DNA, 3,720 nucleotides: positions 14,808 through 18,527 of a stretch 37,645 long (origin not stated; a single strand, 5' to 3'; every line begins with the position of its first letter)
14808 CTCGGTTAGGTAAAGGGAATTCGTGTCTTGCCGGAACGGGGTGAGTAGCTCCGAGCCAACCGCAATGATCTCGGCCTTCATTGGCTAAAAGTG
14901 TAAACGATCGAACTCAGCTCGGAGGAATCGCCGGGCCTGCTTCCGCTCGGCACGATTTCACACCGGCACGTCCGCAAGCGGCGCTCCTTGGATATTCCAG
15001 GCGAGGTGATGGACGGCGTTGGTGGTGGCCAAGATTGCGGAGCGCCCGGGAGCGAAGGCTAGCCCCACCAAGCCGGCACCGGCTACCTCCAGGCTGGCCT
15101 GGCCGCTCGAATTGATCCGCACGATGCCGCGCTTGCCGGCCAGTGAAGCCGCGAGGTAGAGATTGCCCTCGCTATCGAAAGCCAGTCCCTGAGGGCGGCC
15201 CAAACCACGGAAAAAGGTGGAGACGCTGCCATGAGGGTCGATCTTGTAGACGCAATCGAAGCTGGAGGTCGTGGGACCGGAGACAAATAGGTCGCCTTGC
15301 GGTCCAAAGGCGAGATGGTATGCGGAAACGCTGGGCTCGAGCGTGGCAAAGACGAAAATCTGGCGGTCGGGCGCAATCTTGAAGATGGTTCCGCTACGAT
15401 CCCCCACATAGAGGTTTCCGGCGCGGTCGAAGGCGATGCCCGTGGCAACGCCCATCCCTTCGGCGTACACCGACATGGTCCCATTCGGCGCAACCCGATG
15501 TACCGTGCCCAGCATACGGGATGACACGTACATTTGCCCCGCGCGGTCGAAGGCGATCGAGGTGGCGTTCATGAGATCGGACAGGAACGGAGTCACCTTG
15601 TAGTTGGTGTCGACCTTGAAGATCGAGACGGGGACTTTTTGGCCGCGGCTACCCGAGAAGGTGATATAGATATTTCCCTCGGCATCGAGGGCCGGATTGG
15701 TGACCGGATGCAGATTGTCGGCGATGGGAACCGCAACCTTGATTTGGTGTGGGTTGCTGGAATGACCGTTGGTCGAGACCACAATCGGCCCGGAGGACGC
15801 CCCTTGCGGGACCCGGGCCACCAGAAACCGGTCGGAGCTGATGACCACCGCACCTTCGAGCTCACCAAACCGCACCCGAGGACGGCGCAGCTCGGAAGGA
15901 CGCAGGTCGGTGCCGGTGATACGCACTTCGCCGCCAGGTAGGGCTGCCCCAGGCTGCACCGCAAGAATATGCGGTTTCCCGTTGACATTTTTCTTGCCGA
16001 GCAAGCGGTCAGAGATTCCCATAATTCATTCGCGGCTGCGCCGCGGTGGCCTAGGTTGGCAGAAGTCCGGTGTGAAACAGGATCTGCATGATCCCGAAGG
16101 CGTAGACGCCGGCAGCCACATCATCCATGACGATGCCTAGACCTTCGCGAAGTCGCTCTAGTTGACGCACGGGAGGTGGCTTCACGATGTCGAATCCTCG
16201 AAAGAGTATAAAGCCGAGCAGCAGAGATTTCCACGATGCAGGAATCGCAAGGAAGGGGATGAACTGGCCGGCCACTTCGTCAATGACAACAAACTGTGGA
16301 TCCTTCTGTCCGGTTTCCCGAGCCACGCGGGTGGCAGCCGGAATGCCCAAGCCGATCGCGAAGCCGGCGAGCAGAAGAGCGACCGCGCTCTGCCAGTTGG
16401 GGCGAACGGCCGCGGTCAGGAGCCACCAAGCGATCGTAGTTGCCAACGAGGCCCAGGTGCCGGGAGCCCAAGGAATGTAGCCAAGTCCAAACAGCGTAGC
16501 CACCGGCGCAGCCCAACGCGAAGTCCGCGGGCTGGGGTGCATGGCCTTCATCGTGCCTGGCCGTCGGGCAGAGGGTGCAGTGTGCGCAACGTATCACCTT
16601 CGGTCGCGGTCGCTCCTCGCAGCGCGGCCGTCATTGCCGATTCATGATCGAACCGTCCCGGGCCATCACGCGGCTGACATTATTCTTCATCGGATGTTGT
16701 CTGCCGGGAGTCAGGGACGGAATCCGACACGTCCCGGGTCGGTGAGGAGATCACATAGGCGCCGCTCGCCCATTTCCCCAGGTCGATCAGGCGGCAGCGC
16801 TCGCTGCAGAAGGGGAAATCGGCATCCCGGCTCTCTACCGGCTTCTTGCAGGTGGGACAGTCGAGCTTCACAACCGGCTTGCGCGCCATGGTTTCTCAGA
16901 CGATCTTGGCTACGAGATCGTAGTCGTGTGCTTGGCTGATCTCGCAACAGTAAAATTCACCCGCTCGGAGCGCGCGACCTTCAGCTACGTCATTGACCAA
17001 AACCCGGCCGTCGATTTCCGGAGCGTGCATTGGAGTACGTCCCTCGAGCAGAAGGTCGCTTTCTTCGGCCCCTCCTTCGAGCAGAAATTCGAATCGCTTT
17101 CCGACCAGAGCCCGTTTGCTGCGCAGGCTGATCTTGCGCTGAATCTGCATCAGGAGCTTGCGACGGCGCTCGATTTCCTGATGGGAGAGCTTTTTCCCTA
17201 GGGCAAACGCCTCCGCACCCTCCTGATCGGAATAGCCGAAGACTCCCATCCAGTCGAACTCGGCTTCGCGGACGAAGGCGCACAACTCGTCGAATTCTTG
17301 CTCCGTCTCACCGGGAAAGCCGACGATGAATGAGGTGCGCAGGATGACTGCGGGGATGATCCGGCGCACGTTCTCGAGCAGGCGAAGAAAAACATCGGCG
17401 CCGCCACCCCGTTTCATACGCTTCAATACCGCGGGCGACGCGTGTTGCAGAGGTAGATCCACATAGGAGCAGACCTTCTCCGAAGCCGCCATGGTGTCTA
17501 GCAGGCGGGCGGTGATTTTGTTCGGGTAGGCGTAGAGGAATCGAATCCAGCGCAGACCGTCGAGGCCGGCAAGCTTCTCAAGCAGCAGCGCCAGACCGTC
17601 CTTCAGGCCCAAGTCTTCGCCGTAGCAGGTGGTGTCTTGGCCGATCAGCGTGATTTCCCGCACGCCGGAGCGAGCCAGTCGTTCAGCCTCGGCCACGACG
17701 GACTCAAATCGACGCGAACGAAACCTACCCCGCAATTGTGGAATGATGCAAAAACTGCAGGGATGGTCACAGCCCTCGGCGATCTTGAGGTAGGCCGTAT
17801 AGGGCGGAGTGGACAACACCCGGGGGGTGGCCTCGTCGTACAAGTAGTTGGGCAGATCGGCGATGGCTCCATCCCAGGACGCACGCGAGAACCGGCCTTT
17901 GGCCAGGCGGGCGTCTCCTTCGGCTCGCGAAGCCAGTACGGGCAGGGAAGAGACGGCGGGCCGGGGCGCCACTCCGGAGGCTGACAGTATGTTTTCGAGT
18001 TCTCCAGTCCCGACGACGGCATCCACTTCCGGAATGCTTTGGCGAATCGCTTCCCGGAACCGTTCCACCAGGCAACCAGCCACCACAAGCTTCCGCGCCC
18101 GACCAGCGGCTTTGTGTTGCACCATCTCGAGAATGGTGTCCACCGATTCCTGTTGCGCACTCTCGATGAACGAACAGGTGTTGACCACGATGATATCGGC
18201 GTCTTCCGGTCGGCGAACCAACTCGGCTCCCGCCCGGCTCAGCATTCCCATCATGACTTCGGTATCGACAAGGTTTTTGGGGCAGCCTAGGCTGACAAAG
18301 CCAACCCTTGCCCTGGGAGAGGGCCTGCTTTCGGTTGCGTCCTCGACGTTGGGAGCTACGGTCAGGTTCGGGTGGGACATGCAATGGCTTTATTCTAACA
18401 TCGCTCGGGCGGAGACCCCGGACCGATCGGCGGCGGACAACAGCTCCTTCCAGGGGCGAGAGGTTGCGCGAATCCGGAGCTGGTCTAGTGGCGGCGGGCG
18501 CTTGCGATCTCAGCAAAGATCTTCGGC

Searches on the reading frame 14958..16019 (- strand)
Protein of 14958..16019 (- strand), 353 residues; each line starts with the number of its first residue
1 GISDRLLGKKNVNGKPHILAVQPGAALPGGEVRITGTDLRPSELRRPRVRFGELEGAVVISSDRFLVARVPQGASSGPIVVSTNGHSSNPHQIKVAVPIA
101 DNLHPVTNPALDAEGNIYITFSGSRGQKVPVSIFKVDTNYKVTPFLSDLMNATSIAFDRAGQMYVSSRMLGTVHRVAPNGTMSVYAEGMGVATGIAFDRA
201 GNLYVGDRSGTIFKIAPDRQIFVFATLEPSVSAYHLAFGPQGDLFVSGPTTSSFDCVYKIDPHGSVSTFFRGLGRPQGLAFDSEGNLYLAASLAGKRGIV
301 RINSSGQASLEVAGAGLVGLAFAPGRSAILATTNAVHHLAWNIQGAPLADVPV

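Call 65: search_protein_families(library=pfam, proteins=[window:14958-16019:-], max_evalue=0.00001)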
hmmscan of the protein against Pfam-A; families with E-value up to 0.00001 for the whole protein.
window:14958-16019:- (353 aa): 4 families
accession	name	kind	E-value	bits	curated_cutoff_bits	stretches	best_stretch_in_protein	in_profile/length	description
PF06739.17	SBBP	-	1.7e-12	47.5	20.5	0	192-206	15-29/38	Beta-propeller repeat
PF20067.5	SSL_N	-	1e-07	32.2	18.9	0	195-215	26-46/46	Strictosidine synthase-like, N-terminal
PF08450.18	SGL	-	2.2e-06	27.9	26.3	0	172-296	23-157/246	SMP-30/Gluconolactonase/LRE-like region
PF01436.27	NHL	-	2.6e-06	27.6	20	0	273-290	1-18/28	NHL repeat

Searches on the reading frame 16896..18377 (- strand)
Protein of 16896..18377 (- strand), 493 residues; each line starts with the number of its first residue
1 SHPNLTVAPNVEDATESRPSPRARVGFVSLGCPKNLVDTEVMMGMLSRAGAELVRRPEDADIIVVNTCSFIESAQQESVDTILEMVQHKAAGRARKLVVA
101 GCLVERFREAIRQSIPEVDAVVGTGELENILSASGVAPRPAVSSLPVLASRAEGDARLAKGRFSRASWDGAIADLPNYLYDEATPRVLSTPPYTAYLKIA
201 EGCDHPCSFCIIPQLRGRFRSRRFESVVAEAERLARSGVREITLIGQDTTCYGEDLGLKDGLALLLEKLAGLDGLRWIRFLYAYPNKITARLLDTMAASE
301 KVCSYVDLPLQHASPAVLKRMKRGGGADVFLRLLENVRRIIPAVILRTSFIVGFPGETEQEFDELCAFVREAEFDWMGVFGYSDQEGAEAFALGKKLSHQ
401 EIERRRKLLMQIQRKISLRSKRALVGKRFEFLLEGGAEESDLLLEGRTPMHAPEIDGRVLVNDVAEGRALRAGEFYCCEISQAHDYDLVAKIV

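Call 65: search_protein_families(library=pfam, proteins=[window:16896-18377:-], max_evalue=0.00001)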
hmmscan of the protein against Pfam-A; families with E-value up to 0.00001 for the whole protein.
window:16896-18377:- (493 aa): 3 families
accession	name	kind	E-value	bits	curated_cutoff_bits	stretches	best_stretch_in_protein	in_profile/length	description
PF00919.26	UPF0004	-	4.5e-28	97.6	27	1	24-123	1-98/98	Uncharacterized protein family UPF0004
PF04055.27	Radical_SAM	-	3.1e-25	89.7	29.5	1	199-368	3-165/166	Radical SAM superfamily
PF18693.7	TRAM_2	-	2.3e-15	57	27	1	425-493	1-63/63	TRAM domain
